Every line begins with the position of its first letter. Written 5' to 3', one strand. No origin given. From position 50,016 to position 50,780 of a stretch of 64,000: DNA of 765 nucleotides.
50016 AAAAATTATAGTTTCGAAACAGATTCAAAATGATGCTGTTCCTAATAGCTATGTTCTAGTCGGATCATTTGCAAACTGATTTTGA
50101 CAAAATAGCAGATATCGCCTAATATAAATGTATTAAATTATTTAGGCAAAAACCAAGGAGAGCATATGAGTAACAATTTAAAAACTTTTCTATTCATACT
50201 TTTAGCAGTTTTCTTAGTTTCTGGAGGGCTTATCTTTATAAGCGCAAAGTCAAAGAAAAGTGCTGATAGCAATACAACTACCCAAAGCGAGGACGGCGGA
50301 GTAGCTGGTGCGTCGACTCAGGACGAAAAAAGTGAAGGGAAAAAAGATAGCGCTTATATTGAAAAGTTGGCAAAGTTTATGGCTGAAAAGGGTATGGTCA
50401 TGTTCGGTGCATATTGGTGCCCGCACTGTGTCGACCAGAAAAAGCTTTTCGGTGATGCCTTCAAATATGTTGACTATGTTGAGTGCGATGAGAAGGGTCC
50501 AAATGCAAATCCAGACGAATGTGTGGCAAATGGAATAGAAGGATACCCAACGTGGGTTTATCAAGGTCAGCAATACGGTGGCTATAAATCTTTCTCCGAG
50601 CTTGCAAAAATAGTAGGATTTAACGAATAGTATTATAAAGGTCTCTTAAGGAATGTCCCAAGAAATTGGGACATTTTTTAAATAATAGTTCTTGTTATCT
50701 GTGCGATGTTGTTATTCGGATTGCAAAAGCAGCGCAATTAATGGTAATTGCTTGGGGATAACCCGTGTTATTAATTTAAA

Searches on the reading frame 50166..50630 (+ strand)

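Call 58: search_protein_families(library=pfam, proteins=[window:50166-50630:+], max_evalue=1)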
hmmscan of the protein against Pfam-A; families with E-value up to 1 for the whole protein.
window:50166-50630:+ (154 aa): 5 families
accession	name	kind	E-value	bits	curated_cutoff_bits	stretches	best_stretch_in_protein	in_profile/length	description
PF00085.26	Thioredoxin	-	0.0006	20.2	23.5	1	61-140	7-88/103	Thioredoxin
PF13098.12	Thioredoxin_2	-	0.029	15.1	27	1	77-149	9-103/104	Thioredoxin-like domain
PF10480.15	ICAP-1_inte_bdg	-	0.04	14.4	25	1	25-137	19-127/200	Beta-1 integrin binding protein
PF20554.3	DUF6766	-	0.04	13.6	27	1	2-89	66-147/221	Domain of unknown function (DUF6766)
PF06110.17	TXD17-like_Trx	-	0.043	13.9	23.1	1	68-102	23-55/119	Thioredoxin domain-containing protein 17-like, thioredoxin domain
